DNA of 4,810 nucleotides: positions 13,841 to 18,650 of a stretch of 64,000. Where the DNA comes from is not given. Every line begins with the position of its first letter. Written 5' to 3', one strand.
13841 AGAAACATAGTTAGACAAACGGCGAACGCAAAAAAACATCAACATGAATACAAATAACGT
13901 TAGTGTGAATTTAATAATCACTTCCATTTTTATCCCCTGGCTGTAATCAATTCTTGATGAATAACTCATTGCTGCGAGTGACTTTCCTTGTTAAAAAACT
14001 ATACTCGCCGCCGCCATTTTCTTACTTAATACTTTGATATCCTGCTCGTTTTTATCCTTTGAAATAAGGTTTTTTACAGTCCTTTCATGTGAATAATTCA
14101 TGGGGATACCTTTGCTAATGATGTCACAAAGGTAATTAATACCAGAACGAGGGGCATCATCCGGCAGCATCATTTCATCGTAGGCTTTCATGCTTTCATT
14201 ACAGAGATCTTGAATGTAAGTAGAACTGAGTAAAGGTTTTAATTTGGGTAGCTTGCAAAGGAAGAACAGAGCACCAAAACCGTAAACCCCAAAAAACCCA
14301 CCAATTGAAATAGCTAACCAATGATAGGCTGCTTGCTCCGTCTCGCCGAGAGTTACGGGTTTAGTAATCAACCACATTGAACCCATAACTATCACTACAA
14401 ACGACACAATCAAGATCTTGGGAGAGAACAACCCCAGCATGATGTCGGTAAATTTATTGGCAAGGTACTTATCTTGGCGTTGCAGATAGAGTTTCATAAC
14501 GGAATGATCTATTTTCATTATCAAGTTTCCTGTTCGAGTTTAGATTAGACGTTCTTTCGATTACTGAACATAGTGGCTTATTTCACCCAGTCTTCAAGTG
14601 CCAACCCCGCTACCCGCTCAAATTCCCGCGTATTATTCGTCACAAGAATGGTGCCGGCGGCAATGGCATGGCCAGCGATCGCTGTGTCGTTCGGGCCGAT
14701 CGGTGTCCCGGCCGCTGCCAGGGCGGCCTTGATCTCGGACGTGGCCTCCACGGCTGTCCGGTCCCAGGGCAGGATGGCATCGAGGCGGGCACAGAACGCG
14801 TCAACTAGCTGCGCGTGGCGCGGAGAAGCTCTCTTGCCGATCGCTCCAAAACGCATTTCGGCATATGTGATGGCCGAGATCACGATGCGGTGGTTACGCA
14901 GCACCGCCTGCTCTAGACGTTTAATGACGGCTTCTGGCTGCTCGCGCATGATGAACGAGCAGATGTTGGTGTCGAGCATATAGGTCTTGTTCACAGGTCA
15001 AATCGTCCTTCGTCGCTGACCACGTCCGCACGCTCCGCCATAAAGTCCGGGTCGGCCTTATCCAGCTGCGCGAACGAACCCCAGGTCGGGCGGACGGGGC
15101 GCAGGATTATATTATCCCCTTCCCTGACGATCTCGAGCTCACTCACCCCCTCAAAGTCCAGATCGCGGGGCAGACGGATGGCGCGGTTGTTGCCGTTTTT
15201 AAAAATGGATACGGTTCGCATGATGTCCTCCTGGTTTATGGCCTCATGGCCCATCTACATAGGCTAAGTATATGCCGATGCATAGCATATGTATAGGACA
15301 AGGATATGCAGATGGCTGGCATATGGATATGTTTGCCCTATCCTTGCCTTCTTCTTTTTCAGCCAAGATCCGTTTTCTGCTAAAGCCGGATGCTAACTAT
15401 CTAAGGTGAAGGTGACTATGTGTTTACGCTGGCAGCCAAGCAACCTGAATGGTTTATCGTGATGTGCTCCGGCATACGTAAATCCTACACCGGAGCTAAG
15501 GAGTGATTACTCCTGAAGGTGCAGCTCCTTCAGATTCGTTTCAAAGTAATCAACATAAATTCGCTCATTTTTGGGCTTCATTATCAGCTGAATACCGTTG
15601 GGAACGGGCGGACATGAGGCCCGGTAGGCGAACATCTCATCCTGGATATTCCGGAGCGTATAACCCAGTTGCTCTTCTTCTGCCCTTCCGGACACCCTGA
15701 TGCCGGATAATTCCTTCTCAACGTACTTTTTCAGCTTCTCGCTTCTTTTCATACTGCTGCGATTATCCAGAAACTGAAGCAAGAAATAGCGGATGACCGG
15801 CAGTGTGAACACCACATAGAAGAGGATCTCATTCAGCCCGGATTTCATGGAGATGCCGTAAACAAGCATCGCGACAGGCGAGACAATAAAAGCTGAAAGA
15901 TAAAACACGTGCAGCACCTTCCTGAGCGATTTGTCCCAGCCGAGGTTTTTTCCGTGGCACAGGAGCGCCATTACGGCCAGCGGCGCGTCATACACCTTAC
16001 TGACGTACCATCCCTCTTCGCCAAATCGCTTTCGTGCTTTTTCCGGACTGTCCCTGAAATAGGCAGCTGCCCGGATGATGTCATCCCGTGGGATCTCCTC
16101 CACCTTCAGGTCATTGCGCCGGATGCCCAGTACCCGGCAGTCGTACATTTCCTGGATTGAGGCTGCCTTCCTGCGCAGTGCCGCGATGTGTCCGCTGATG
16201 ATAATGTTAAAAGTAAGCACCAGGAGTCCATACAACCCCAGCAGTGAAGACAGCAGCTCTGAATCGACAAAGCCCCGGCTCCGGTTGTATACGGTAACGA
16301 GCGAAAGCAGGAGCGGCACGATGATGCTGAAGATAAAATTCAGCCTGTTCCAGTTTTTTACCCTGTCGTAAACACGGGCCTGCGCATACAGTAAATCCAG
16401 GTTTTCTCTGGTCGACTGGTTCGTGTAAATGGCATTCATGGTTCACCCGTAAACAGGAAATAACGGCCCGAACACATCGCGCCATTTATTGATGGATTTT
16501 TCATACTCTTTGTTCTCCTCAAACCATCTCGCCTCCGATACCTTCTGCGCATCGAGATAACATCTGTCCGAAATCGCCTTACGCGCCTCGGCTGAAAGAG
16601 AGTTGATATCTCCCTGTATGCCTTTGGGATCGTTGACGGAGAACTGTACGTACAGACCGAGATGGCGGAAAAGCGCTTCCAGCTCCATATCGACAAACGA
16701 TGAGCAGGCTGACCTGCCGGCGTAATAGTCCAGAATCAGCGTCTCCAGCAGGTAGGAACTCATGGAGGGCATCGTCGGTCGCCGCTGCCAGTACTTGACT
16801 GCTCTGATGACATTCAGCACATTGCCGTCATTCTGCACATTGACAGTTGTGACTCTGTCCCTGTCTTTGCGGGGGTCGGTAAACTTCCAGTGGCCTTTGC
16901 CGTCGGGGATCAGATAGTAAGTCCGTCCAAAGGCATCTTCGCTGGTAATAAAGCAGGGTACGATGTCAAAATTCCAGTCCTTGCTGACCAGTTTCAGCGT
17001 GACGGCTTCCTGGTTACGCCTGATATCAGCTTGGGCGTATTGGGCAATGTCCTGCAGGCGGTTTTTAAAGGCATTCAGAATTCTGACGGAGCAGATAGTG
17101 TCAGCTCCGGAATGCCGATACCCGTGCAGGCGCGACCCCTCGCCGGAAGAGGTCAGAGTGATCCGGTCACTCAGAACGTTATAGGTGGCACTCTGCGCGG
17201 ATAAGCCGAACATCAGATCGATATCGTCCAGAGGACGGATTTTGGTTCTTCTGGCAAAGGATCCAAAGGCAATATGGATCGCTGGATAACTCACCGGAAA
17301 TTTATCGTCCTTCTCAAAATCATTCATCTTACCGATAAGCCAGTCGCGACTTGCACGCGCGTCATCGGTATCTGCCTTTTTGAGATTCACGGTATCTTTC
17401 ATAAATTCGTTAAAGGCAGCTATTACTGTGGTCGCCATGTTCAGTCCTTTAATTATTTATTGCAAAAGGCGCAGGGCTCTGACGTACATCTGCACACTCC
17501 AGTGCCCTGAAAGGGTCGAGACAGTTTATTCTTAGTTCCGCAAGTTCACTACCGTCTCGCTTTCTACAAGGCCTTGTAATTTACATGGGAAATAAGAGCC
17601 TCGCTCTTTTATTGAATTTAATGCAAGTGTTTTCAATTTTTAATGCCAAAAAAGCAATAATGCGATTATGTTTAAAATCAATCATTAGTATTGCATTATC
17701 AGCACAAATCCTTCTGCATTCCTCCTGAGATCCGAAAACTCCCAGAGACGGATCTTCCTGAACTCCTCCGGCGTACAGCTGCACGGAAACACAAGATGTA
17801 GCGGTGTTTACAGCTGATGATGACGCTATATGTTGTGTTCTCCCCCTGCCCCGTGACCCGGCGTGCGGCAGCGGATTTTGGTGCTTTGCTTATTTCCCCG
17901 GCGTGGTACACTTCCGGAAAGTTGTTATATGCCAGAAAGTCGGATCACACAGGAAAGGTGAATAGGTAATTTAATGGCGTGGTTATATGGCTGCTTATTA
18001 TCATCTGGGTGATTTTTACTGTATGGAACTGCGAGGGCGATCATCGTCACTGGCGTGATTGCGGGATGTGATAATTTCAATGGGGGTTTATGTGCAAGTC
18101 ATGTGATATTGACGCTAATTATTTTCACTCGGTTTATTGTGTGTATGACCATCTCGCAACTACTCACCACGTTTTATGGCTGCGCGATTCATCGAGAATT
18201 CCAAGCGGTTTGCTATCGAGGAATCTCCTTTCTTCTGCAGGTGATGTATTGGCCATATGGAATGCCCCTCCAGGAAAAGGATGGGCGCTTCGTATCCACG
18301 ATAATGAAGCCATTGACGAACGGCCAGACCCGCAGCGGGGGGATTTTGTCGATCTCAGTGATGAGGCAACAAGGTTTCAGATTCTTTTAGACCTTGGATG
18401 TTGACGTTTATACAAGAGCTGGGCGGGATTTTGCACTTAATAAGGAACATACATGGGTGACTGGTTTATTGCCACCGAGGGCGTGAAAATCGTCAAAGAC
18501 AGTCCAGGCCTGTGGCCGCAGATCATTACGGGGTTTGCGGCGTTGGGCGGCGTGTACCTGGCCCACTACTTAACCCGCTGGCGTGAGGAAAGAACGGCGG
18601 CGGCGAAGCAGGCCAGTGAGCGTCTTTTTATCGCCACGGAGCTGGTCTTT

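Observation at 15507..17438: Two-gene CBASS-like anti-phage pair: SMODS-type cGAS/DncV-like nucleotidyltransferase plus SLATT-like membrane effector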

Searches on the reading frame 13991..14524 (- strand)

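Call 3: search_protein_families(library=pfam, proteins=[window:13991-14524:-], max_evalue=0.1)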
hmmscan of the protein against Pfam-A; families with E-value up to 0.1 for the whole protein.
window:13991-14524:- (177 aa): 1 family
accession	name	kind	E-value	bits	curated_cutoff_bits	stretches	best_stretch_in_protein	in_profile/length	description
PF03824.22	NicO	-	0.0082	15.9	27.7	1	10-95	29-107/287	High-affinity nickel-transport protein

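Call 4: search_protein_families(library=padloc, proteins=[window:13991-14524:-], max_evalue=0.1)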
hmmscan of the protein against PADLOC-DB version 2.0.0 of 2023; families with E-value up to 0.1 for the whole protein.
window:13991-14524:- (177 aa): 1 family
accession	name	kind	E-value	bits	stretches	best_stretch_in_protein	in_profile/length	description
PDLC03483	REase_II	-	0.0011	16.1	1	130-164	215-248/345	Type II restriction enzyme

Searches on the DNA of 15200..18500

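Call 55: search_rna_families(source=window, start=15200, end=18500, threshold=evalue, max_evalue=1)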
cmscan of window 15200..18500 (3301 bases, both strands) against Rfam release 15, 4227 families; matches with E-value up to 1: 1.
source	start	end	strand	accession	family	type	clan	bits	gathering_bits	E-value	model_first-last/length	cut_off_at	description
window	16954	17097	-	RF00628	RgsA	Gene; sRNA;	-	18.1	88.4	0.2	1-194/194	no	RgsA sRNA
